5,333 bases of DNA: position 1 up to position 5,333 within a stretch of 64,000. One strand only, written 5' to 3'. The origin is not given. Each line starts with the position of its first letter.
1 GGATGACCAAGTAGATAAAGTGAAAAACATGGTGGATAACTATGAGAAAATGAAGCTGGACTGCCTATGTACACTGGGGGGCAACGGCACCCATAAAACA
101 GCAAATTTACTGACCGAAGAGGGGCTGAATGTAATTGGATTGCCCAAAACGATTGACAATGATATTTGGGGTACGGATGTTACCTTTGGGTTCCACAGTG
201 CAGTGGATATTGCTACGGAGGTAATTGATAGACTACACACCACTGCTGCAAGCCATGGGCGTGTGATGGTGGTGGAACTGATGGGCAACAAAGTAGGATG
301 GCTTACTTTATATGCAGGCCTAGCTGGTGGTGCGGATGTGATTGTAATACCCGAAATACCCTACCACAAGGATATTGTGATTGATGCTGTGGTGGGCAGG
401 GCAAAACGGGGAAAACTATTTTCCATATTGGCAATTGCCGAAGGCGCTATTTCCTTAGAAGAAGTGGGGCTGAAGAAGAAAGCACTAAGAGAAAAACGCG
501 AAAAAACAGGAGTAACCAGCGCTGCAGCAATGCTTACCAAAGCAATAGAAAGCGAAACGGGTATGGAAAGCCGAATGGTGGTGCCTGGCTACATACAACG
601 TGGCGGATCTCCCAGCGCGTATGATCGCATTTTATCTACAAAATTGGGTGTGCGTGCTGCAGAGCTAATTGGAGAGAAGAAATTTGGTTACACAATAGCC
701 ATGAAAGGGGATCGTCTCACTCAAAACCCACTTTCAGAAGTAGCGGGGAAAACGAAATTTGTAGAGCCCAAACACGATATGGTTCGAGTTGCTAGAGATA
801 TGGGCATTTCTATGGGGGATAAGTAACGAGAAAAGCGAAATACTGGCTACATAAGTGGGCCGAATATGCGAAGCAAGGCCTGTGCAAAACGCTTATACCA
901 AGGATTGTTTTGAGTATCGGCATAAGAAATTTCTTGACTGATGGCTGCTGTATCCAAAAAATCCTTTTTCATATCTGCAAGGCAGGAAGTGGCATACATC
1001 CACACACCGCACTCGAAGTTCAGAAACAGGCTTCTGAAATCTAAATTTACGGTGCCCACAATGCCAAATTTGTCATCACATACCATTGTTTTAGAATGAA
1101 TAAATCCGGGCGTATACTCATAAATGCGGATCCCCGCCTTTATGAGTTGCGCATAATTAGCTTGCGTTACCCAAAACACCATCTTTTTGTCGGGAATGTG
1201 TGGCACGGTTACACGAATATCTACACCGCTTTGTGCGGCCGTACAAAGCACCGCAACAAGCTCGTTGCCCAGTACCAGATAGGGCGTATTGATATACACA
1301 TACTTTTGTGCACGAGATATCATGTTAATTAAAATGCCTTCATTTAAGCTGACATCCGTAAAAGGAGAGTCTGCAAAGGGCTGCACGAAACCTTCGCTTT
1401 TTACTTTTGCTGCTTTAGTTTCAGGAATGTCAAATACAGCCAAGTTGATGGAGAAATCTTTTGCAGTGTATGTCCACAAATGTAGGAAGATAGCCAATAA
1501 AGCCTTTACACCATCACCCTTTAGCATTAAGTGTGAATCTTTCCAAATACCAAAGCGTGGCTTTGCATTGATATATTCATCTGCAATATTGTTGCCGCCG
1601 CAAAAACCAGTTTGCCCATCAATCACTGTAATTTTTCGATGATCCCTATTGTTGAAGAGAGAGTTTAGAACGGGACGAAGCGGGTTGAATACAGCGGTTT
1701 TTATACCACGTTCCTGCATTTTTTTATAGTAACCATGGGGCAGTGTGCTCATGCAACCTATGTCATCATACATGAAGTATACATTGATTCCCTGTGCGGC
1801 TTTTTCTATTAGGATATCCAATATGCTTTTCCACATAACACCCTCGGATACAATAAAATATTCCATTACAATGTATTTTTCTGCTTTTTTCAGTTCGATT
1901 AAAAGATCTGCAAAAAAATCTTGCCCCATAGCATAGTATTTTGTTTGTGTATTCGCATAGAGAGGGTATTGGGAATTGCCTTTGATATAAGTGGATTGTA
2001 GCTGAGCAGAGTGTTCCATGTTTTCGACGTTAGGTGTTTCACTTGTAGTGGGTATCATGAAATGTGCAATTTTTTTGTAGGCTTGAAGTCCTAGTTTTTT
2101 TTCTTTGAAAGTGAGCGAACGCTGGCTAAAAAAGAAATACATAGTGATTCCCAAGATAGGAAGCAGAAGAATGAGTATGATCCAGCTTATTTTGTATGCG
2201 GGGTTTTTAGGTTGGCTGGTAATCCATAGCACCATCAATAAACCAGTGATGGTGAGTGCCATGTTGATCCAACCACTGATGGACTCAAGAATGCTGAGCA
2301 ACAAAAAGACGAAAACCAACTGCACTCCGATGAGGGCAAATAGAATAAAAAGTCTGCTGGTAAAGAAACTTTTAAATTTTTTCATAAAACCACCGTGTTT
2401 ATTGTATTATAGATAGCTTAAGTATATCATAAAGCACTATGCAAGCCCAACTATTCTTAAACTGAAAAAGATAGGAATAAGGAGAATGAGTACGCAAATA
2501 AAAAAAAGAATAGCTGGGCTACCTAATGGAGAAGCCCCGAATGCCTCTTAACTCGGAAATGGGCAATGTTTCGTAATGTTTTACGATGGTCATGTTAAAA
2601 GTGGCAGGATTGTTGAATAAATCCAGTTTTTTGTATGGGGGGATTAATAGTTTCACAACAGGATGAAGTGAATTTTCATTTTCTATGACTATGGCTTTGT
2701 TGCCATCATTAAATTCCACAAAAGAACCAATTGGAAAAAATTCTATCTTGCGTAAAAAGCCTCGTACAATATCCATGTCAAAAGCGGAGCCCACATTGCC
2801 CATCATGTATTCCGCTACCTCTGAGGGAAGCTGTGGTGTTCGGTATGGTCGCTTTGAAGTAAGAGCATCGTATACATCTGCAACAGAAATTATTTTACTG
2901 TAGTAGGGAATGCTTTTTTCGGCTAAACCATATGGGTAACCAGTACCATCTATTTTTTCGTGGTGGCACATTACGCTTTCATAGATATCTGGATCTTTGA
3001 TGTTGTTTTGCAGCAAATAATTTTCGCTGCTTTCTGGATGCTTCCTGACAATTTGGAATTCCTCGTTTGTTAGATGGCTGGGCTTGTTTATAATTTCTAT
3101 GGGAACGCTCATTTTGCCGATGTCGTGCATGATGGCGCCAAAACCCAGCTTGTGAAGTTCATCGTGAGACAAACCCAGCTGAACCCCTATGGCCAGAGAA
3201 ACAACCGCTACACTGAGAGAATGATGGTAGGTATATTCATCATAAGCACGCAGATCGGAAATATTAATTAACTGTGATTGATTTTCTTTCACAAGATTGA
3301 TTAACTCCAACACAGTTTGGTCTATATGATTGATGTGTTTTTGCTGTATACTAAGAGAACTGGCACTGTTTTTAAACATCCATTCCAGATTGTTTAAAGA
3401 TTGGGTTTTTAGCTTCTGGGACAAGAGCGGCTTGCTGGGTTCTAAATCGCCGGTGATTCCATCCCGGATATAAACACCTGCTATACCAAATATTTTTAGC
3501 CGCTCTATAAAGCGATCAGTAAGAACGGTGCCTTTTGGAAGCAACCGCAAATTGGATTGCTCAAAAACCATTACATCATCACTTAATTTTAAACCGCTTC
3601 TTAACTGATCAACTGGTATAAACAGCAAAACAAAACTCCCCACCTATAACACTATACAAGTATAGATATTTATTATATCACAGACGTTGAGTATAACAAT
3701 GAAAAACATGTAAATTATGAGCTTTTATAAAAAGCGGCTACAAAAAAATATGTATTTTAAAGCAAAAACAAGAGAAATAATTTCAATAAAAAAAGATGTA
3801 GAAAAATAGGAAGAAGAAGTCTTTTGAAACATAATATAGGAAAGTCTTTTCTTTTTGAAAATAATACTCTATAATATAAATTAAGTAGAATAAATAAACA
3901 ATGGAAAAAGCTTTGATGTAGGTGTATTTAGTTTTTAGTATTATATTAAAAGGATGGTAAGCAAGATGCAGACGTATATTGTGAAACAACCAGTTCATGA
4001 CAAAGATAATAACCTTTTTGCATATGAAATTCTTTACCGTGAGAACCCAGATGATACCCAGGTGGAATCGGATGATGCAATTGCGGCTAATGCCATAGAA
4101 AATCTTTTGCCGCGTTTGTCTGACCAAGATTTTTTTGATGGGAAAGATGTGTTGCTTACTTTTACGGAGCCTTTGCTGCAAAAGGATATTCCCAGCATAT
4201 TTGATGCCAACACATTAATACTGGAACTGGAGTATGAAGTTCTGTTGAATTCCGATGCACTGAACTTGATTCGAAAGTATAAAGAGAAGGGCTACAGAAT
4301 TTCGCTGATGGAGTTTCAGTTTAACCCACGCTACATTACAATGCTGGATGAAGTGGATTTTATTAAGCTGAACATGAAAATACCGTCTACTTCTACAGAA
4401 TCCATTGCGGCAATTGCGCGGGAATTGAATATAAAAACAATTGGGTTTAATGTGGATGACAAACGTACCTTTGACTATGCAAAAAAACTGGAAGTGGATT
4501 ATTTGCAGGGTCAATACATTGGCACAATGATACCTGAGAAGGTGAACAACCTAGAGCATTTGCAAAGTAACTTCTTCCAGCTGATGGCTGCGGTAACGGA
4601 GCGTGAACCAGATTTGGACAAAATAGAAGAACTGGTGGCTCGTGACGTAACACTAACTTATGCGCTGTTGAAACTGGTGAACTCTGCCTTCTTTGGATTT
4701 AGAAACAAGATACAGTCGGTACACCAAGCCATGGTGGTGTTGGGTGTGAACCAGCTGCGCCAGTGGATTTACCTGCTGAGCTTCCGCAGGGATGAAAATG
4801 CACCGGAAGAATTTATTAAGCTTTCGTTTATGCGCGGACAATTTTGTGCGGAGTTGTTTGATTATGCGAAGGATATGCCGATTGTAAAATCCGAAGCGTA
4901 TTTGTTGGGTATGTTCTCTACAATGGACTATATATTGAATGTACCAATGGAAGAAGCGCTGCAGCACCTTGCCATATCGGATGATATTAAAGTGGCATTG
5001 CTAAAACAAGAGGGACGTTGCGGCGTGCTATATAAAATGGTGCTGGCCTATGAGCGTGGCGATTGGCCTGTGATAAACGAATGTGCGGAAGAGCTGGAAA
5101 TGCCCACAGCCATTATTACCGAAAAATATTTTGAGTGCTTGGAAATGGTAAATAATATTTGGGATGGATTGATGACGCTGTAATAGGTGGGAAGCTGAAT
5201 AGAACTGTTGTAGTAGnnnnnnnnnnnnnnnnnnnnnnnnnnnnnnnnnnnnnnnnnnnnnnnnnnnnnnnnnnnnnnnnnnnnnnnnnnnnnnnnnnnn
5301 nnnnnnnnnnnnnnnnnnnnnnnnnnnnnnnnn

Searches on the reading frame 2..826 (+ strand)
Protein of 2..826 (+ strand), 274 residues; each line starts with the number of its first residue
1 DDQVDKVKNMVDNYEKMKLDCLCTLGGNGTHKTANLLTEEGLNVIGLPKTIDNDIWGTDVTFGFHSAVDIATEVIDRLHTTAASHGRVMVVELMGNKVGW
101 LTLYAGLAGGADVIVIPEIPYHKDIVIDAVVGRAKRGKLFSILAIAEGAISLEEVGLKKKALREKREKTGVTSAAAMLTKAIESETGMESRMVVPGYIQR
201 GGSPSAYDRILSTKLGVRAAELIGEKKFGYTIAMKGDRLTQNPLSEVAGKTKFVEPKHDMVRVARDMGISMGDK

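Call 10: search_protein_families(library=pfam, proteins=[window:2-826:+], max_evalue=0.001)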
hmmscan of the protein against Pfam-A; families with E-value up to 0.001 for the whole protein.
window:2-826:+ (274 aa): 1 family
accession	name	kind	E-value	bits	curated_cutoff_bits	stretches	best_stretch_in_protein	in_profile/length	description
PF00365.25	PFK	-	6.8e-73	245.9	30.9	1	5-223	78-277/277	Phosphofructokinase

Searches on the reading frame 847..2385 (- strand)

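Call 10: search_protein_families(library=pfam, proteins=[window:847-2385:-], max_evalue=0.001)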
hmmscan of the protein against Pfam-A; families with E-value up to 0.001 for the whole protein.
window:847-2385:- (512 aa): 3 families
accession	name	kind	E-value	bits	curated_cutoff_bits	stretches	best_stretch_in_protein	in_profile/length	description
PF13091.12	PLDc_2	-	1.3e-37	129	27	2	352-476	1-128/132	PLD-like domain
PF00614.28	PLDc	-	1.5e-11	44.2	21.9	2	426-452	2-28/28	Phospholipase D Active site motif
PF13396.11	PLDc_N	-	1.6e-09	38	23.3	1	50-87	8-41/42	Phospholipase_D-nuclease N-terminal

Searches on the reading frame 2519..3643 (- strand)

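Call 10: search_protein_families(library=pfam, proteins=[window:2519-3643:-], max_evalue=0.001)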
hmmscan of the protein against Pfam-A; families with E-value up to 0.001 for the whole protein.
window:2519-3643:- (374 aa): 3 families
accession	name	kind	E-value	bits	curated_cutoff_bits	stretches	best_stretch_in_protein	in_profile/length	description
PF13487.12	HD_5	-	4.7e-29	101.8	27.2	1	135-292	11-170/170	HD domain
PF01966.28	HD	-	1.1e-15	58.3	22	1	138-260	1-115/116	HD domain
PF20476.3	DUF6718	-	2.2e-05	25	27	1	92-138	10-56/74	Family of unknown function (DUF6718)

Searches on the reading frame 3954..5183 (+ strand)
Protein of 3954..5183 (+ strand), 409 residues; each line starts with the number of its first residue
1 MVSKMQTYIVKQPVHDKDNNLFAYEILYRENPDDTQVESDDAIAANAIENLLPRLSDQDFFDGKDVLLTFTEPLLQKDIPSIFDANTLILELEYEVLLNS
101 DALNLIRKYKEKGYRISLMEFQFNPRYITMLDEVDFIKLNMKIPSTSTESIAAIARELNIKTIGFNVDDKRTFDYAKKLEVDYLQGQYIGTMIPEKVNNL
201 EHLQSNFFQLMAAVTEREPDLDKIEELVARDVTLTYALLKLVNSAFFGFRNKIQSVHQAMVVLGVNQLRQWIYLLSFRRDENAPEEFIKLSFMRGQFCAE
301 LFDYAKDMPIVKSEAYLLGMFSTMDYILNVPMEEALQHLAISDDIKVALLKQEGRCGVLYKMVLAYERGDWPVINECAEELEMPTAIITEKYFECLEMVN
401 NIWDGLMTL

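Call 10: search_protein_families(library=pfam, proteins=[window:3954-5183:+], max_evalue=0.001)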
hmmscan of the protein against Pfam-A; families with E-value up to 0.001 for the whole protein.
window:3954-5183:+ (409 aa): 2 families
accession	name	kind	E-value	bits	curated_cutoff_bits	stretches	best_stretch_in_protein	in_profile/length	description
PF08668.18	HDOD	-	5.1e-20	72.2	22.9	1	203-324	4-130/196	HDOD domain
PF00563.25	EAL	-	1.5e-11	44.6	31.3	1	81-190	112-234/236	EAL domain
